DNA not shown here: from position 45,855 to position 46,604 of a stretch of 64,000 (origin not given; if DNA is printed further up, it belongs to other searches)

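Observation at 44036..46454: Candidate tRNA repair or editing module: HAD phosphatase, Rnl1-like ligase with KLDD motif-I variant, and a zinc deaminase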

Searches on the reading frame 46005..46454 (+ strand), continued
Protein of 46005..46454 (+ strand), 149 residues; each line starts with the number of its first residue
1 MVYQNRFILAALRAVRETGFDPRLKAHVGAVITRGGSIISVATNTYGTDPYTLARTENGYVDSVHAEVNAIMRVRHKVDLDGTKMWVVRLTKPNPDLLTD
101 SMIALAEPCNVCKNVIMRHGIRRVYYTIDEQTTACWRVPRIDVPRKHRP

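Call 83: search_protein_families(library=ncbifam, alignment_id=A3, max_evalue=0.01)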
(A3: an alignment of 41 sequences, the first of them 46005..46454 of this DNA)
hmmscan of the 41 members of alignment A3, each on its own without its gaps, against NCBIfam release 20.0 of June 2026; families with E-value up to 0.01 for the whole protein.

A. member 1, window:46005-46454:+ (149 aa): 2 families
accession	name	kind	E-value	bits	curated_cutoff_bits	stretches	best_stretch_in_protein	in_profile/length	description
TIGR02571.1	ComEB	equivalog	0.00037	20.5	219.45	0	34-131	33-119/151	ComE operon protein 2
NF041025.1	antiphage_deaminase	equivalog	0.003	16.5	400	0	63-126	337-385/437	anti-phage dCTP deaminase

B. families by the number of members that match (of 41 scanned): 10 families
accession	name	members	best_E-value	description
NF041025.1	antiphage_deaminase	26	1.1e-09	anti-phage dCTP deaminase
TIGR02571.1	ComEB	23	2.8e-08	ComE operon protein 2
TIGR01354.1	cyt_deam_tetra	10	3.3e-06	cytidine deaminase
TIGR00326.1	eubact_ribD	4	0.00014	bifunctional diaminohydroxyphosphoribosylaminopyrimidine deaminase/5-amino-6-(5-phosphoribosylamino)uracil reductase RibD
NF008113.2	PRK10860.1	3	0.0002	tRNA adenosine(34) deaminase TadA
NF006155.0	PRK08298.1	2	0.00089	cytidine deaminase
NF004064.0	PRK05578.1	2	0.0014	cytidine deaminase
TIGR03313.1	Se_sel_red_Mo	1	0.0011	molybdopterin-dependent oxidoreductase Mo/Fe-S-binding subunit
NF050136.1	PGL_lacton_Staph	1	0.0036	6-phosphogluconolactonase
NF003435.0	PRK04960.1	1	0.009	universal stress protein UspB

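Call 98: find_related_loci(query=A7, collection=genome_contigs, flank=5000)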
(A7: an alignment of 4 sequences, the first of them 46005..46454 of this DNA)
Query A7 (149 aa) in genome_contigs; peptide patterns used: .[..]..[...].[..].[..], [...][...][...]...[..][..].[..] (x = any residue, [..] = any of these).
218 stretches matched a pattern; 9 encode a relative of the query (tblastn E <= 1e-3); 9 distinct loci.
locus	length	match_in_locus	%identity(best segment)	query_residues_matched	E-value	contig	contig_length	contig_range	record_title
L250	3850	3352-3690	31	5-130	3e-14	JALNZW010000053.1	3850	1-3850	MAG: Patescibacteria group bacterium isolate SO_2017_LW2 bin 120 scaffold_50711_c1_LW138R_2017, whole genome shotgun seq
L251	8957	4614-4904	34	25-130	3e-12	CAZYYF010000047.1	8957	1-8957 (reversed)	MAG TPA_asm: uncultured bacterium isolate binchicken_co265_286 genome assembly, contig: NODE_11300_length_8957_cov_5.224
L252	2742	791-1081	34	25-130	2e-11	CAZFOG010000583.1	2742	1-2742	MAG TPA_asm: uncultured Nitrospiraceae bacterium isolate SRP192927_co6_479 genome assembly, contig: NODE_111624_length_2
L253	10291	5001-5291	33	25-130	9e-11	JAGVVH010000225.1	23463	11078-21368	MAG: Bacteroidetes bacterium isolate WAS_Bin_9 WAS_Bin_9_scaffold_2489, whole genome shotgun sequence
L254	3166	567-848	34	25-127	1e-10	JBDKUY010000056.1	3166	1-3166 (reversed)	MAG: Methanofastidiosum sp. isolate 8_bin.39 c_000001214008, whole genome shotgun sequence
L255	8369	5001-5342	32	24-129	1e-7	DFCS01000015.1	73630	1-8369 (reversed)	MAG TPA_asm: Hungatella sp. UBA3048 UBA3048_contig_763, whole genome shotgun sequence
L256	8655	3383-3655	29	25-126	2e-6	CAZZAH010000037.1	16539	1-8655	MAG TPA_asm: uncultured bacterium isolate binchicken_co199_13 genome assembly, contig: NODE_2492_length_16539_cov_5.9046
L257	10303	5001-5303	27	5-131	1e-5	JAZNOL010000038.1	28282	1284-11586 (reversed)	MAG: Clostridia bacterium isolate T1900044652_TS20190118.MAGScoT_cleanbin_000046 SGB_1437_k141_2725278, whole genome sho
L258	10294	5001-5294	29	8-135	2e-5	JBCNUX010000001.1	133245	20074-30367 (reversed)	MAG: Chlorobiota bacterium isolate DT_Bin_21 contig1, whole genome shotgun sequence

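Call 105: search_dna_similar(query=window:46005-46454:+, collection=phages, mode=protein, max_evalue=0.001, max_rows=25)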
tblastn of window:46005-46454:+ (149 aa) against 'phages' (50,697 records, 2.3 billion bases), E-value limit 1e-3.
Records with a match: 102; places in all: 102; records where one place covers at least 80% of the query: 9.
Best place of each record, by identity: <60% 102.
By first word of the organism name: Streptomyces 83; Escherichia 4; Stenotrophomonas 2; Rhodococcus 2; Synechococcus 2; Caulobacter 2; Bacteriophage 2; Ralstonia 1; Aeromonas 1; Nitratidesulfovibrio 1; and 2 more.
By host as written in the record: Streptomyces griseus ATCC 10137 35; Streptomyces lividans JI 1326 27; - 4; Streptomyces sanglieri UNT16F27A 4; Streptomyces mirabilis NRRL B-2400 4; Streptomyces griseofuscus ATCC 23916 3; Escherichia coli MG1655 K12 2; Streptomyces viridochromogenes DSM40736 2; and 15 more.
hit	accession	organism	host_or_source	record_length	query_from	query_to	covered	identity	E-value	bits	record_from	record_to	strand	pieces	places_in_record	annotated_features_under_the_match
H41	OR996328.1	Escherichia phage Shy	Escherichia coli K-12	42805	6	124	80%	33.9%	3e-5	48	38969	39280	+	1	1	dCMP deaminase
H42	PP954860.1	Escherichia phage Halfdan_Juelich_variant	Pseudomonas taiwanensis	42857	6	124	80%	33.9%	3e-5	48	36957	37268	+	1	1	dCMP deaminase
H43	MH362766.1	Escherichia phage Halfdan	Escherichia coli MG1655 K12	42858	6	124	80%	33.9%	3e-5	48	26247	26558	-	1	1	dCMP deaminase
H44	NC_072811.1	Escherichia phage Halfdan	Escherichia coli MG1655 K12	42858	6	124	80%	33.9%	3e-5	48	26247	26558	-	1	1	dCMP deaminase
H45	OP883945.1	Stenotrophomonas phage CM1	Stenotrophomonas maltophilia SRM01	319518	13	130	79%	32.5%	5e-7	53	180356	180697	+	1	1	record has no annotation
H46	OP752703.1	Stenotrophomonas phage RAS14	Stenotrophomonas maltophilia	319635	13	130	79%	32.5%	5e-7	53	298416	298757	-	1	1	hypothetical protein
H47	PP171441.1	Streptomyces phage Mandalore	soil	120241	24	129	71%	35.8%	4e-8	57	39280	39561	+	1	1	record has no annotation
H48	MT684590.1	Streptomyces phage LilMartin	Streptomyces viridochromogenes DSM40736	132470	10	141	89%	28.7%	4e-5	48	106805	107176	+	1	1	216: deoxycytidylate deaminase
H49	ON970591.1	Streptomyces phage Angela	Streptomyces griseus ATCC 10137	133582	10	141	89%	28.7%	4e-5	48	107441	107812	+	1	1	219: deoxycytidylate deaminase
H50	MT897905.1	Streptomyces phage MulchMansion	Streptomyces viridochromogenes DSM40736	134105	10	141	89%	28.7%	4e-5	48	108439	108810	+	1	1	220: deoxycytidylate deaminase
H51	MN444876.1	Streptomyces phage Daubenski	Streptomyces griseus ATCC 10137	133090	25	129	70%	34.3%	2e-6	51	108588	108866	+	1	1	205: deoxycytidylate deaminase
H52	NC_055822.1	Streptomyces phage Daubenski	Streptomyces griseus ATCC 10137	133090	25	129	70%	34.3%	2e-6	51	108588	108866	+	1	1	205: deoxycytidylate deaminase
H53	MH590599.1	Streptomyces phage Karimac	Streptomyces griseus ATCC 10137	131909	12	135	83%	29.0%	6e-7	53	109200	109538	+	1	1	231: deoxycytidylate deaminase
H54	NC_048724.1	Streptomyces phage Karimac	Streptomyces griseus ATCC 10137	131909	12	135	83%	29.0%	6e-7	53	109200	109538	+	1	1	231: deoxycytidylate deaminase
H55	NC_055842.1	Streptomyces phage Bmoc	Streptomyces griseofuscus ATCC 23916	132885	12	138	85%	28.1%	2e-4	46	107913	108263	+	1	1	221: deoxycytidylate deaminase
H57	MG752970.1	Ralstonia phage RsoM2USA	Ralstonia solanacearum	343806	28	129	68%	34.5%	4e-10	62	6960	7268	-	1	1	hypothetical protein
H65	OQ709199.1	Streptomyces phage PumpkinSpice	Streptomyces griseofuscus ATCC 23916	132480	17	135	80%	29.4%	7e-7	53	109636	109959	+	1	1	234: deoxycytidylate deaminase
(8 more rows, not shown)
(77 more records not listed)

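Call 106: get_annotated_region(hit=H57, flank=5000)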
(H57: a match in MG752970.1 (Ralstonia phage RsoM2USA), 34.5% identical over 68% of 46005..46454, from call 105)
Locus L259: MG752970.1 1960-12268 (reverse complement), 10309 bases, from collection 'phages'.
description: Ralstonia phage RsoM2USA, complete genome.
organism: Ralstonia phage RsoM2USA (NCBI taxid 2070027)
taxonomy: Viruses; Duplodnaviria; Heunggongvirae; Uroviricota; Caudoviricetes
host: Ralstonia solanacearum; source: soil; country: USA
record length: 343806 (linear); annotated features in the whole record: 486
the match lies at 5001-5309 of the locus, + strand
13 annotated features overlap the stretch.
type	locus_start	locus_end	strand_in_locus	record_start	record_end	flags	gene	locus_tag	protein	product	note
CDS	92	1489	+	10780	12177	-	-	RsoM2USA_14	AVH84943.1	hypothetical protein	-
CDS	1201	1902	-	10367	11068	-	-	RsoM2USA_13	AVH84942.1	hypothetical protein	-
CDS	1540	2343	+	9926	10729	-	-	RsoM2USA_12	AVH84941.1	hypothetical protein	-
CDS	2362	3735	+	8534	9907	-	-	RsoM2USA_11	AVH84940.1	hypothetical protein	-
CDS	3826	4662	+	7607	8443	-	-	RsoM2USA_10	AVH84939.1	hypothetical protein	-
CDS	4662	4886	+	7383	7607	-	-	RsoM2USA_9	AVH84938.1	hypothetical protein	-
CDS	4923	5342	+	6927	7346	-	-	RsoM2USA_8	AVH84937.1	hypothetical protein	-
CDS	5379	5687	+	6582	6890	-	-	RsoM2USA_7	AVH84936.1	hypothetical protein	-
CDS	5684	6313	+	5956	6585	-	-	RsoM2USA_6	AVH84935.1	hypothetical protein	-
CDS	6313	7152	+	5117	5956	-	-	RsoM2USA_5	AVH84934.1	hypothetical protein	-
CDS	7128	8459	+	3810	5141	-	-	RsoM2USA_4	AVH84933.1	hypothetical protein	-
CDS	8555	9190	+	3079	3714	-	-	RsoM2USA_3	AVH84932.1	hypothetical protein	-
CDS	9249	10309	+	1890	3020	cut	-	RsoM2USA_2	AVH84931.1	hypothetical protein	-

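Call 107: get_annotated_region(hit=H53, flank=5000)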
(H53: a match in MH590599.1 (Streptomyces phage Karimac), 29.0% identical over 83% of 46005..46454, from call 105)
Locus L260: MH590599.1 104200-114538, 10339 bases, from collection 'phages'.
description: Streptomyces phage Karimac, complete genome.
organism: Streptomyces phage Karimac (NCBI taxid 2283303)
taxonomy: Viruses; Duplodnaviria; Heunggongvirae; Uroviricota; Caudoviricetes; Stanwilliamsviridae; Boydwoodruffvirinae; Karimacvirus; Streptomyces virus Karimac
host: Streptomyces griseus ATCC 10137; source: soil; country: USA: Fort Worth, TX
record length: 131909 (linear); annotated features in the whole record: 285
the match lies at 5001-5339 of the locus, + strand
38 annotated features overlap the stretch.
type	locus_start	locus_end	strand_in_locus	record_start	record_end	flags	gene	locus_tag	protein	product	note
CDS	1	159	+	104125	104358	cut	210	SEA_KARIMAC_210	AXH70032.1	hypothetical protein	-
CDS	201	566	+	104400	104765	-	211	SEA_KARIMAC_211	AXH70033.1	hypothetical protein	-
CDS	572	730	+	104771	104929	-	212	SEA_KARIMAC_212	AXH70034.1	hypothetical protein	-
tRNA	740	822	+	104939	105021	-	213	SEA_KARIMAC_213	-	tRNA-Leu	tRNA Leu(gag)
CDS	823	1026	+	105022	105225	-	214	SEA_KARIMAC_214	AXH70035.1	hypothetical protein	-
CDS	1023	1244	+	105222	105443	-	215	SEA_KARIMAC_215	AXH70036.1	hypothetical protein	-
tRNA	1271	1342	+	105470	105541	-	216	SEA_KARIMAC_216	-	tRNA-Val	tRNA Val(gac)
CDS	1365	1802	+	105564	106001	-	217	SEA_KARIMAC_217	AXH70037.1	SprT-like protease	-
CDS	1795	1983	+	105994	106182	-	218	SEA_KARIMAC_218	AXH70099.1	hypothetical protein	-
CDS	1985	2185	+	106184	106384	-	219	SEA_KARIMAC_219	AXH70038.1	hypothetical protein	-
CDS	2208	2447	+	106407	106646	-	220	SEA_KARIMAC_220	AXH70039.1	hypothetical protein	-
tRNA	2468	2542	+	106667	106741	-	221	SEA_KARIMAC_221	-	tRNA-Leu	tRNA Leu(caa)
CDS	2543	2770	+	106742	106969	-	222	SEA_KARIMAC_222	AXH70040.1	hypothetical protein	-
CDS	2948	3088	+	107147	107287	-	223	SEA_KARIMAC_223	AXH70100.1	hypothetical protein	-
CDS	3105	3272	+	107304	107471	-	224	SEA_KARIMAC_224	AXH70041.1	hypothetical protein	-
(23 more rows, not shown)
